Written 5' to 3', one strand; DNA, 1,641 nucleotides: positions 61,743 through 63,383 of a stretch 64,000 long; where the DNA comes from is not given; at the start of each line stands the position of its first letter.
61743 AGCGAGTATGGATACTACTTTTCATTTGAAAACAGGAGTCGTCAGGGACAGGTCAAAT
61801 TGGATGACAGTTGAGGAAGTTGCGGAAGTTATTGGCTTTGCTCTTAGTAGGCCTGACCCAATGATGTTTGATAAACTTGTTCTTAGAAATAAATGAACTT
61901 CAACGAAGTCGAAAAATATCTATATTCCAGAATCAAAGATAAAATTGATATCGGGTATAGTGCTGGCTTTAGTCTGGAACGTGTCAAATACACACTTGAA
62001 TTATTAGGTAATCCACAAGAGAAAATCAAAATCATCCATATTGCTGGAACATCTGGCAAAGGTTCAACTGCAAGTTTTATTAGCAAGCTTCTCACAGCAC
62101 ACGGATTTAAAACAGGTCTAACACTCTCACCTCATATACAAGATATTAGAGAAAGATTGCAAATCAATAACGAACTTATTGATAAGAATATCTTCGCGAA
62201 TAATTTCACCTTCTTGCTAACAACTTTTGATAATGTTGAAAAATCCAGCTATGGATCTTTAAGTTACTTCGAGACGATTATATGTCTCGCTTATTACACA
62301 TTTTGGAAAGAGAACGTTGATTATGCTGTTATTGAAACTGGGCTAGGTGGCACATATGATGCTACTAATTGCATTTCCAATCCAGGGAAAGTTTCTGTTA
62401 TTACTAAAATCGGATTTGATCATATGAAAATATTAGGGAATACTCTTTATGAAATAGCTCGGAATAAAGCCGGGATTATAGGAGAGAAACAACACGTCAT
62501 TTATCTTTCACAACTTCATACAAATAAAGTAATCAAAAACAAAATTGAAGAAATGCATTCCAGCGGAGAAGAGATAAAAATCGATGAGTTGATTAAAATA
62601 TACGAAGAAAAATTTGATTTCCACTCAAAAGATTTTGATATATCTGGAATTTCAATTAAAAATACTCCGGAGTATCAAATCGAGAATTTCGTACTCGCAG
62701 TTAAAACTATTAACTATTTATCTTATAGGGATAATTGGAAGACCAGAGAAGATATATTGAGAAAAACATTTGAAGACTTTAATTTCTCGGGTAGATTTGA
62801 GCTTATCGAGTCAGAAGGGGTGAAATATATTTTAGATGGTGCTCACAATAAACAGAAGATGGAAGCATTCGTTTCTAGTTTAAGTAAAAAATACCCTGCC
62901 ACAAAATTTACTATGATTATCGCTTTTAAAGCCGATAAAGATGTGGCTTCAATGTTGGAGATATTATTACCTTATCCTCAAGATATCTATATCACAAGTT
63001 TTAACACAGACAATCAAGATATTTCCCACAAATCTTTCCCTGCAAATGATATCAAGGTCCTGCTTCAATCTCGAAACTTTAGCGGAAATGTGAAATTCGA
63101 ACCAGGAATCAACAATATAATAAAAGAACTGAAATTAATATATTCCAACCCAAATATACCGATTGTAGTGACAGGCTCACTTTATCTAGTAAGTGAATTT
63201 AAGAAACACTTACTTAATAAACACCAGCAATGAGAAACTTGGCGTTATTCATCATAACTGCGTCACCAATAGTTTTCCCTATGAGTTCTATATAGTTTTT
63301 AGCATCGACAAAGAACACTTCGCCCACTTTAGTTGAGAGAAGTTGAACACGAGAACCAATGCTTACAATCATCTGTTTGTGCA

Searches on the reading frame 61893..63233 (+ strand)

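Call 77: search_protein_families(library=pfam, proteins=[window:61893-63233:+], max_evalue=0.001)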
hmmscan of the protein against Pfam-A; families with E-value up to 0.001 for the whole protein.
window:61893-63233:+ (446 aa): 2 families
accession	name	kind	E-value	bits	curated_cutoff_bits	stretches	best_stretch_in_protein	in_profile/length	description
PF02875.26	Mur_ligase_C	-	1e-09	39.7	28.4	1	300-429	1-126/127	Mur ligase, glutamate ligase domain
PF08245.18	Mur_ligase_M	-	1.4e-08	35.4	24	1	50-270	1-197/200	Mur ligase middle domain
